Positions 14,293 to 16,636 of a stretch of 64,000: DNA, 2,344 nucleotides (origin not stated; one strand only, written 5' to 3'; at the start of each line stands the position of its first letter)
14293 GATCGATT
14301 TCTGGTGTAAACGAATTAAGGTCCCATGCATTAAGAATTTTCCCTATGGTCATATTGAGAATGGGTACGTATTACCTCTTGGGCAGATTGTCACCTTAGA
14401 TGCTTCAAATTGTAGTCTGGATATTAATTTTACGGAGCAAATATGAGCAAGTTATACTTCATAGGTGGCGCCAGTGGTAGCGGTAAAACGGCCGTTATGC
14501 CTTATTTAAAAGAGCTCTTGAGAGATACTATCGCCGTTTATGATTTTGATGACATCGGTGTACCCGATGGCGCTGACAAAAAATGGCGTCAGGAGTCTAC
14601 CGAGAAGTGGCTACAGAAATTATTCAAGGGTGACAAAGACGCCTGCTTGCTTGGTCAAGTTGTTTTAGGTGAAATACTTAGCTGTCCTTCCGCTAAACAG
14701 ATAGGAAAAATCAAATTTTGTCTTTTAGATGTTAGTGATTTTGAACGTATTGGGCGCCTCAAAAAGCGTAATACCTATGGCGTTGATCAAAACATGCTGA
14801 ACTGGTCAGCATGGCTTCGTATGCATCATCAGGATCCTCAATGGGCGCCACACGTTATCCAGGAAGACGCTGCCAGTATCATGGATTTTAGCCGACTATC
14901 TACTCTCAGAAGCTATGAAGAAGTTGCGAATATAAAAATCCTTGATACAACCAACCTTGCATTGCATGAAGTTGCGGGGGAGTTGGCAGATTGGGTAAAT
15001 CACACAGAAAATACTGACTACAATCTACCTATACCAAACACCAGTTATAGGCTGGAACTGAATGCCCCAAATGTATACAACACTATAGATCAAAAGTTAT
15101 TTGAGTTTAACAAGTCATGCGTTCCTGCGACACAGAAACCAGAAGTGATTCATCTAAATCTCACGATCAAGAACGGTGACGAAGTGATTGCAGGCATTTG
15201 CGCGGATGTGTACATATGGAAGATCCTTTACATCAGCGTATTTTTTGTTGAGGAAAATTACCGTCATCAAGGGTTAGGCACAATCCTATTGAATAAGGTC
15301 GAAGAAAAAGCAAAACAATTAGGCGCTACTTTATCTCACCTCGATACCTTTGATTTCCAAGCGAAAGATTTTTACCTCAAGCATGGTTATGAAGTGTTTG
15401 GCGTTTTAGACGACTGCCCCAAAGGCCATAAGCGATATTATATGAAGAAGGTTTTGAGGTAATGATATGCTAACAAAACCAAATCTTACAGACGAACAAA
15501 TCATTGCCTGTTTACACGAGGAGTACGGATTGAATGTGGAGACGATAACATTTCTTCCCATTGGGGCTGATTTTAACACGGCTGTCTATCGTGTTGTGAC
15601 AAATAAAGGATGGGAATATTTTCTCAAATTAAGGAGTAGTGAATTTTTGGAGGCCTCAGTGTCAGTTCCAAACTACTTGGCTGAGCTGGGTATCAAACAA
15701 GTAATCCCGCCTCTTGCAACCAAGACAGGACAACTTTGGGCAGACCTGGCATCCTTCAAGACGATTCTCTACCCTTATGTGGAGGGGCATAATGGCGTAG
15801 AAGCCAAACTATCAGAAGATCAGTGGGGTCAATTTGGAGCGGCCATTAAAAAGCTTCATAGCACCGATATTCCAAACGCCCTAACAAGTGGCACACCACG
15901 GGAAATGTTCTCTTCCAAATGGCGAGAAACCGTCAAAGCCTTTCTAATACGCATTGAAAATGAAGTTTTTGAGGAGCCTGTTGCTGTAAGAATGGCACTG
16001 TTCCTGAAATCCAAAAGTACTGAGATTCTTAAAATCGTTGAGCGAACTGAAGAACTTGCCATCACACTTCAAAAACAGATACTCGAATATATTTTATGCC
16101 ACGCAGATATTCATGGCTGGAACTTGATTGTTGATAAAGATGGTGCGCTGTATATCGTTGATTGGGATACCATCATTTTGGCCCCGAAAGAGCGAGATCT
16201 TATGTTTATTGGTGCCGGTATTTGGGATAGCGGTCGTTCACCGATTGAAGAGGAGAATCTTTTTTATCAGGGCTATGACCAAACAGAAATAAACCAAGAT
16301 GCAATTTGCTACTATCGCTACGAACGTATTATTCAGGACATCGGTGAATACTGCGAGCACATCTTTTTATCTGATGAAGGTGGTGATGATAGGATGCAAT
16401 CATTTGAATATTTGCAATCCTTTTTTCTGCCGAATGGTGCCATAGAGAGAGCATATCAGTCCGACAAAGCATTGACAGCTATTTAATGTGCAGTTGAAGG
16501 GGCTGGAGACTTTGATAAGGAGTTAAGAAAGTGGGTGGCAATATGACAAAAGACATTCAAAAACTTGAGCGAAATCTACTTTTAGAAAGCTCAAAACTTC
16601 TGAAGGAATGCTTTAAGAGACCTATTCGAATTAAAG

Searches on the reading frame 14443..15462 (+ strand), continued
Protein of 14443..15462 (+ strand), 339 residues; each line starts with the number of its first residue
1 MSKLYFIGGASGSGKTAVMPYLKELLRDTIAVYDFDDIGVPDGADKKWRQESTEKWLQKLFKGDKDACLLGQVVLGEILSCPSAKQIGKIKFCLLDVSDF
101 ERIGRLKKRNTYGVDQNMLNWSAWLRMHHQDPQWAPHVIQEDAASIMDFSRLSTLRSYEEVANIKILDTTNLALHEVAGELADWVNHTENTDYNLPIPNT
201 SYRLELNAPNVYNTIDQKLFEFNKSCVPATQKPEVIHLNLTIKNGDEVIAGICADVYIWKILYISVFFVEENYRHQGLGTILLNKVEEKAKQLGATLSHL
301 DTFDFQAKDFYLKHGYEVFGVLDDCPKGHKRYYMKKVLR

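Call 77: search_solved_structures(query=L007:1766-2284:+, max_evalue=0.001, show_alignments=0)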
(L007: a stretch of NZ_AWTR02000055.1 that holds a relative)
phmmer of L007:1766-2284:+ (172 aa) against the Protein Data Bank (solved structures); distinct sequences matched with E-value up to 0.001: 11.
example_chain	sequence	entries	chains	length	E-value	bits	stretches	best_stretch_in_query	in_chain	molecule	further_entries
3fbu_A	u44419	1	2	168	2.7e-14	56.5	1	6-147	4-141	Acetyltransferase, GNAT family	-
6edd_A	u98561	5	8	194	7e-09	38.8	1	9-147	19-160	Acetyltransferase PA3944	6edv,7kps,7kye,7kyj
7kpp_A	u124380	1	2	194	4e-08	36.4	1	9-147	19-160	Acetyltransferase PA3944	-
2fsr_A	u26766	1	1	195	7.1e-08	35.5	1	6-147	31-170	acetyltransferase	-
6vfm_A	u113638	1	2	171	9.6e-07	31.9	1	7-146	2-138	Spermidine N1-acetyltransferase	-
6vfn_A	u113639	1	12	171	3.9e-06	29.9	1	8-146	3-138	Spermidine N1-acetyltransferase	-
4r9m_A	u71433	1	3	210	2.3e-05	27.4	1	9-146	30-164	Spermidine N(1)-acetyltransferase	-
6cy6_A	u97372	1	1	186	2.3e-05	27.4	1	12-146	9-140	Spermidine N(1)-acetyltransferase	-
3wr7_A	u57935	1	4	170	2.4e-05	27.3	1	13-146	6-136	Spermidine N1-acetyltransferase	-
6d72_A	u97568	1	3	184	0.00033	23.6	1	3-147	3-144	Spermidine N1-acetyltransferase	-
5wif_A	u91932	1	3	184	0.00053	22.9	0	6-147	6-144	Spermidine N1-acetyltransferase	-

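Call 92: find_encoding_contigs(protein=P0002, flank=10000, max_places=3)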
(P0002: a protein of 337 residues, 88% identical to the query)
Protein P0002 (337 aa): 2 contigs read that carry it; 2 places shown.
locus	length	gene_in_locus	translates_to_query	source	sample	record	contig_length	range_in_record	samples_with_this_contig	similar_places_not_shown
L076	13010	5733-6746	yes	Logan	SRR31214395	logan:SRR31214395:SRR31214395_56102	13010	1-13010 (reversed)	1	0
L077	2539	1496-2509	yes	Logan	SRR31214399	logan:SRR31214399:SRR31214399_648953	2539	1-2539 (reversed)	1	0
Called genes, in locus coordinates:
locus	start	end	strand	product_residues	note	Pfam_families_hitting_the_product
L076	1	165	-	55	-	?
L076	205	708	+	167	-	PF02600:DsbB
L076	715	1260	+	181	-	PF03232:COQ7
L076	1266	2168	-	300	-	PF02881:SRP54_N, PF00448:SRP54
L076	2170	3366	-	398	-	PF07690:MFS_1, PF00083:Sugar_tr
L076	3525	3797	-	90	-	PF00216:Bac_DNA_binding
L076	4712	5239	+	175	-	PF01636:APH (weak)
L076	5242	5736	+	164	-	PF01636:APH (weak)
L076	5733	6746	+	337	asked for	PF13238:AAA_18 (weak), PF00583:Acetyltransf_1, PF13673:Acetyltransf_10 (weak), PF13508:Acetyltransf_7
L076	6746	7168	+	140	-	PF13527:Acetyltransf_9 (faint), PF00583:Acetyltransf_1, PF13673:Acetyltransf_10, PF13508:Acetyltransf_7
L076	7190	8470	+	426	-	PF00144:Beta-lactamase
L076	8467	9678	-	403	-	PF01636:APH (weak), PF02958:EcKL (weak)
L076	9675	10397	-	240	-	-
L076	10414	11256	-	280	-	PF00561:Abhydrolase_1, PF12697:Abhydrolase_6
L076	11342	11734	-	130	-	-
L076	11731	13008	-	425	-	?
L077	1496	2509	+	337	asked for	PF13238:AAA_18 (weak), PF00583:Acetyltransf_1, PF13673:Acetyltransf_10 (weak), PF13508:Acetyltransf_7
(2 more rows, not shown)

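Call 93: find_encoding_contigs(protein=P0007, flank=10000, max_places=3)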
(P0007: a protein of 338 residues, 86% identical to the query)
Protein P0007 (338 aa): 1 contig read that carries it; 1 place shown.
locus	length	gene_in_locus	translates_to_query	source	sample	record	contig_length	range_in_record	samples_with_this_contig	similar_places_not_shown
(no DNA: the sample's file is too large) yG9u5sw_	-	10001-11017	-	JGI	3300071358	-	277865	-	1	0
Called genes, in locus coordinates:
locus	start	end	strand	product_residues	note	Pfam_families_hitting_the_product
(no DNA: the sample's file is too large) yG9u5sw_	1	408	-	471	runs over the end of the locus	PF07693:KAP_NTPase (faint), PF13476:AAA_23 (faint), PF00005:ABC_tran, PF13304:AAA_21 (weak), PF00005:ABC_tran (weak), PF13304:AAA_21, PF00005:ABC_tran, PF02463:SMC_N (weak), +9 more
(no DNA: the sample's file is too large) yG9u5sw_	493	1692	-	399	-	PF08238:Sel1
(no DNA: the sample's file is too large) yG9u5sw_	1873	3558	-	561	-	PF00575:S1 (weak), PF17092:PCB_OB (faint), PF21710:Spt6_S1 (faint), PF00575:S1, PF23459:S1_RRP5, PF00575:S1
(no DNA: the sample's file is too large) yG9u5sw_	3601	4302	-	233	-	PF02224:Cytidylate_kin, PF13189:Cytidylate_kin2 (weak)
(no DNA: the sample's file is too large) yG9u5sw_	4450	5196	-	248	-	PF13191:AAA_16, PF01637:ATPase_2, PF13173:AAA_14 (weak)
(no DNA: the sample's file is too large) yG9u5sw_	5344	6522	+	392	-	PF13173:AAA_14, PF13635:DUF4143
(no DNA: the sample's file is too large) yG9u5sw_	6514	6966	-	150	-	PF22381:Staph_reg_Sar_Rot (weak), PF22166:WHD_ArnR1, PF01047:MarR (weak), PF12802:MarR_2 (weak)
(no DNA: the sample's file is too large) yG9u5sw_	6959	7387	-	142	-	PF10604:Polyketide_cyc2 (weak)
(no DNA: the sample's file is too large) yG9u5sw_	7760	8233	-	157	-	PF19694:DUF6194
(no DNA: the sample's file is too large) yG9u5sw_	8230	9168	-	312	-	PF04229:GrpB, PF00583:Acetyltransf_1, PF13508:Acetyltransf_7 (weak)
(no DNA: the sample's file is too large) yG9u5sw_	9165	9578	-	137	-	PF00903:Glyoxalase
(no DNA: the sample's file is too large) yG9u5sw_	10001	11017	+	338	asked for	PF13238:AAA_18 (weak), PF00583:Acetyltransf_1, PF13673:Acetyltransf_10 (weak), PF13508:Acetyltransf_7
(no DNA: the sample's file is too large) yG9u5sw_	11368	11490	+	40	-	-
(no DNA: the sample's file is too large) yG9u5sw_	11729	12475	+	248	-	-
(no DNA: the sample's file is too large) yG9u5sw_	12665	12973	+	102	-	-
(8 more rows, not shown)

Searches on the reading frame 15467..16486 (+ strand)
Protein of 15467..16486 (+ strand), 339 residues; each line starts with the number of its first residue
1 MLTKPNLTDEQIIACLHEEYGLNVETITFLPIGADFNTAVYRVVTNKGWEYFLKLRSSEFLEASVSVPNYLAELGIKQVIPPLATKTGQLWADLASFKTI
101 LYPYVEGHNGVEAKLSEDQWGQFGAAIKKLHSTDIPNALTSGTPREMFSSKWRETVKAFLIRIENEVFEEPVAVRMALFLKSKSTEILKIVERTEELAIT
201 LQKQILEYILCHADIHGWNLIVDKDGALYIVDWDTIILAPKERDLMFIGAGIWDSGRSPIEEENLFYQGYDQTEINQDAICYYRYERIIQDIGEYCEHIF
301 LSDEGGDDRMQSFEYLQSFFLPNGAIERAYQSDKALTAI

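Call 3: search_protein_families(library=pfam, proteins=[window:15467-16486:+], max_evalue=0.01)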
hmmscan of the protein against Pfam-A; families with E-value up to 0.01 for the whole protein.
window:15467-16486:+ (339 aa): 3 families
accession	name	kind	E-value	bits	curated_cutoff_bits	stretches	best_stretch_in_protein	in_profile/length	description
PF01636.29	APH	-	4.3e-16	59.8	23.2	1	29-258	2-218/239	Phosphotransferase enzyme family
PF01633.27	Choline_kinase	-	0.0011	18.9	29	1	121-234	90-189/300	Choline/ethanolamine kinase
PF01163.29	RIO1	-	0.0044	17.1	22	1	196-235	112-150/187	RIO domain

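Call 7: search_protein_families(library=ncbifam, proteins=[window:15467-16486:+], max_evalue=0.01)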
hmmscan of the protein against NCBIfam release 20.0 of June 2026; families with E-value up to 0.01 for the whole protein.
window:15467-16486:+ (339 aa): 10 families
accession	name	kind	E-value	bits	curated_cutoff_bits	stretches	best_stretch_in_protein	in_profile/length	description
NF000052.4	APH_9_Ia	exception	3e-79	266.7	680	1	4-333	3-330/330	aminoglycoside O-phosphotransferase APH(9)-Ia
TIGR02906.1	spore_CotS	subfamily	3.4e-07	29.5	172.7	1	39-246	11-225/314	CotS family spore coat protein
NF053880.1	SprCtKinCotIBac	equivalog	2.5e-06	26.7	550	1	15-246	8-243/328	spore coat kinase CotI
NF000029.2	APH_9_Ib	exception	6.1e-06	25.4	675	1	78-249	91-259/330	aminoglycoside O-phosphotransferase APH(9)-Ib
NF046102.1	CellCycRegCcrZ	equivalog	3.1e-05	23.5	400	1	209-296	154-238/260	cell cycle regulator CcrZ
TIGR02904.1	spore_ysxE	equivalog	3.7e-05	23.2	263.55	1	38-267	20-255/309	spore coat protein YsxE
NF002475.0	PRK01723.1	equivalog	0.00015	20.8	142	0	208-235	162-189/241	3-deoxy-D-manno-octulosonic acid kinase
TIGR02721.1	ycfN_thiK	equivalog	0.0005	19.3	299.45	1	196-234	134-171/256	thiamine kinase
TIGR01982.1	UbiB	equivalog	0.00086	18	487.55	1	195-233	262-300/436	2-polyprenylphenol 6-hydroxylase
NF033068.1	APH_3p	equivalog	0.0099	15.4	205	0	196-284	160-249/255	APH(3') family aminoglycoside O-phosphotransferase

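Call 17: search_solved_structures(query=window:15467-16486:+, max_evalue=0.001, show_alignments=1)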
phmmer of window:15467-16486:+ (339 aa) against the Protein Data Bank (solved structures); distinct sequences matched with E-value up to 0.001: 2.
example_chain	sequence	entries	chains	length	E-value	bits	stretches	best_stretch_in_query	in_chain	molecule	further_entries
3i0o_A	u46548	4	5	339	2.8e-70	240.4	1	6-333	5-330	Spectinomycin phosphotransferase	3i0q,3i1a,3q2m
7s3l_A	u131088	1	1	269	0.00012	24.6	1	204-283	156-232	Aminoglycoside phosphotransferase family protein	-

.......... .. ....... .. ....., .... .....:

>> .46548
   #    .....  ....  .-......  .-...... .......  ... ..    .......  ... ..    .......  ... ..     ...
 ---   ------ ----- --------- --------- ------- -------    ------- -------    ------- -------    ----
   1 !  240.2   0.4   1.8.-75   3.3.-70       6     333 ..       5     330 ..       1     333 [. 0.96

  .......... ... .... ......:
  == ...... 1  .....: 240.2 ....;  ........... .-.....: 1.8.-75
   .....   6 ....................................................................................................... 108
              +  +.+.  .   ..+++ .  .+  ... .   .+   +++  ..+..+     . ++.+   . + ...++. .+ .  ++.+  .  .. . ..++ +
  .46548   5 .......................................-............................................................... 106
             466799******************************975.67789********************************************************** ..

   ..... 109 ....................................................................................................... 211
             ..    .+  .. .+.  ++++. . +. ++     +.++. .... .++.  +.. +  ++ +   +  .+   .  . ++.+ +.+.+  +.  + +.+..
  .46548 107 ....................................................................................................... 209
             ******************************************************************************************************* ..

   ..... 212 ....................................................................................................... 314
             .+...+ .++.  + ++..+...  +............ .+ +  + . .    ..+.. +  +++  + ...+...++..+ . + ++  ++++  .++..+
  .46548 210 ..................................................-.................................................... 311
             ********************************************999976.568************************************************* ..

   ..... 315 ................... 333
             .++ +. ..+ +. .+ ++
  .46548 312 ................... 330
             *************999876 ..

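Call 70: search_dna_similar(query=window:15467-16483:+, collection=plasmids, mode=protein, max_rows=15)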
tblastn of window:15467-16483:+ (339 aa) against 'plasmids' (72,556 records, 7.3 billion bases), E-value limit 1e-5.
Records with a match: 15; places in all: 15; records where one place covers at least 80% of the query: 14.
Best place of each record, by identity: 60-80% 1; <60% 14.
By first word of the organism name: Legionella 9; Deinococcus 3; Empedobacter 1; Riemerella 1; Kitasatospora 1.
By predicted mobility (MOB-suite, as given by PLSDB): conjugative 8; non-mobilizable 6; mobilizable 1.
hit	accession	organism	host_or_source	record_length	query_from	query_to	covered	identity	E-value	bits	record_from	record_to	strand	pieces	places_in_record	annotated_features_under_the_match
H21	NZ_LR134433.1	Legionella adelaidensis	environmental,Cooling tower water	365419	1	334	99%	78.4%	2e-180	561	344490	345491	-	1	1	phosphotransferase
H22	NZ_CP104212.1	Empedobacter stercoris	bacteria culture,Anal swab samples ...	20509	10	318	91%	26.7%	7e-16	86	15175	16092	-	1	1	aminoglycoside phosphotransferase family protein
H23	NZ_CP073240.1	Riemerella anatipestifer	duck,Liver,liver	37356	9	299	86%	27.1%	7e-16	86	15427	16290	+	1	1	phosphotransferase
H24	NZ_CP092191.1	Deinococcus sp. KNUC1210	Setaria viridis,cell ...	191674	1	323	95%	24.4%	2e-14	82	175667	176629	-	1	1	aminoglycoside phosphotransferase family protein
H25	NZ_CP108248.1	Kitasatospora sp. NBC_00070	-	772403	12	329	94%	23.6%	1e-20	100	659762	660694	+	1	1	aminoglycoside phosphotransferase family protein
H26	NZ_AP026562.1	Deinococcus aetherius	-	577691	1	323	95%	22.1%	4e-9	66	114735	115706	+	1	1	aminoglycoside phosphotransferase family protein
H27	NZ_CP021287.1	Legionella pneumophila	Homo sapiens,human lung tissue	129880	6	309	90%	22.3%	2e-8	63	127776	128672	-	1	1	phosphotransferase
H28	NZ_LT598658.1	Legionella pneumophila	Homo sapiens,clinical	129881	6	309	90%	22.3%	2e-8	63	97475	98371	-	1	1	phosphotransferase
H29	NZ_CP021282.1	Legionella pneumophila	Homo sapiens,human lung tissue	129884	6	309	90%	22.3%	2e-8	63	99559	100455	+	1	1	phosphotransferase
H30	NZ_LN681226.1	Legionella hackeliae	-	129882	6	309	90%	22.3%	2e-8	63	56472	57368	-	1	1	phosphotransferase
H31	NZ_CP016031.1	Legionella pneumophila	Isolate,clinical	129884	6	309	90%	22.3%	2e-8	63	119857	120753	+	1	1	phosphotransferase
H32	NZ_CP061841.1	Legionella pneumophila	pure culture,drinking water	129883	6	309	90%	22.3%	2e-8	63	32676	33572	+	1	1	phosphotransferase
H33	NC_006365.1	Legionella pneumophila str. Paris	-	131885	6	309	90%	22.3%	2e-8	63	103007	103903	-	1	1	phosphotransferase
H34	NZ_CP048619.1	Legionella pneumophila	-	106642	6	299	87%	22.7%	5e-8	62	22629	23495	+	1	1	phosphotransferase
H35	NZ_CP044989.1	Deinococcus sp. AJ005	single cell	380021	71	322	74%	26.4%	6e-9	65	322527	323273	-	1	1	phosphotransferase | hypothetical protein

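Call 71: get_annotated_region(hit=H21, flank=7000)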
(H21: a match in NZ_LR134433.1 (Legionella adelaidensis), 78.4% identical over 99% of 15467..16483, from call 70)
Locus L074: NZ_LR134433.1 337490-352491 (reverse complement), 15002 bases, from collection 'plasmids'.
description: Legionella adelaidensis strain NCTC12735 plasmid 24, complete sequence
organism: Legionella adelaidensis (NCBI taxid 45056)
taxonomy: Bacteria; Pseudomonadota; Gammaproteobacteria; Legionellales; Legionellaceae; Legionella; Legionella adelaidensis
host: -; source: environmental,Cooling tower water; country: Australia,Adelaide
typing (MOB-suite, as given by PLSDB): mobilizable; relaxase MOBH
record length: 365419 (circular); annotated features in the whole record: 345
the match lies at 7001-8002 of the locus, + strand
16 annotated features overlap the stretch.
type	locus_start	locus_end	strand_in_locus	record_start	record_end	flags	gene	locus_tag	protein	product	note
CDS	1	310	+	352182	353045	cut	-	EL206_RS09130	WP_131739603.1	transposase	GO:0006313 - DNA transposition [Evidence IEA]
CDS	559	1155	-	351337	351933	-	-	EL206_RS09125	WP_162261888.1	pentapeptide repeat-containing protein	-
CDS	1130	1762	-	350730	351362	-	-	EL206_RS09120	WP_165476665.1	pentapeptide repeat-containing protein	-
CDS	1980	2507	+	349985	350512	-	-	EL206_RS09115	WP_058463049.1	helix-turn-helix domain-containing protein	-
CDS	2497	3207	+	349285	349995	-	-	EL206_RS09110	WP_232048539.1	hypothetical protein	-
CDS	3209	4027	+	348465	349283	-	-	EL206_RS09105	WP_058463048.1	metallophosphoesterase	-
CDS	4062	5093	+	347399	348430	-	-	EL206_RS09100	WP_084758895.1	GNAT family N-acetyltransferase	-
CDS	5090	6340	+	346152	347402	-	-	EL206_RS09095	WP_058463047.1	phosphotransferase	-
CDS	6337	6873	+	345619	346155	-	-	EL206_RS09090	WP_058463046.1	AAA family ATPase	-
CDS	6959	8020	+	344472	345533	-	-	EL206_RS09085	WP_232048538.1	phosphotransferase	-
CDS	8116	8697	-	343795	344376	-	-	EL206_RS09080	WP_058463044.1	hypothetical protein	-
CDS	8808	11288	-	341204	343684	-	-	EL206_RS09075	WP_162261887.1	DNA-primase RepB domain-containing protein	-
CDS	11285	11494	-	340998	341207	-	-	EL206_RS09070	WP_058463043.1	AlpA family transcriptional regulator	-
CDS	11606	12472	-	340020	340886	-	-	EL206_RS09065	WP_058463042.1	hypothetical protein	-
CDS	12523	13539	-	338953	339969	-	-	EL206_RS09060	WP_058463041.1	FRG domain-containing protein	-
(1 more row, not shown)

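Call 75: search_protein_families(library=padloc, proteins=[window:15467-16486:+], max_evalue=0.001)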
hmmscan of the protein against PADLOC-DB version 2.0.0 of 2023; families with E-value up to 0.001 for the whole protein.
window:15467-16486:+ (339 aa): 0 families

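Call 76: search_protein_families(library=phrogs, proteins=[window:15467-16486:+], max_evalue=0.001)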
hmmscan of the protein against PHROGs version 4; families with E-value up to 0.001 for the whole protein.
window:15467-16486:+ (339 aa): 1 family
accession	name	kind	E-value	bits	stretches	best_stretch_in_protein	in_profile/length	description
phrog_3297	-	other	0.00073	20.4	0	196-243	72-119/160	kinase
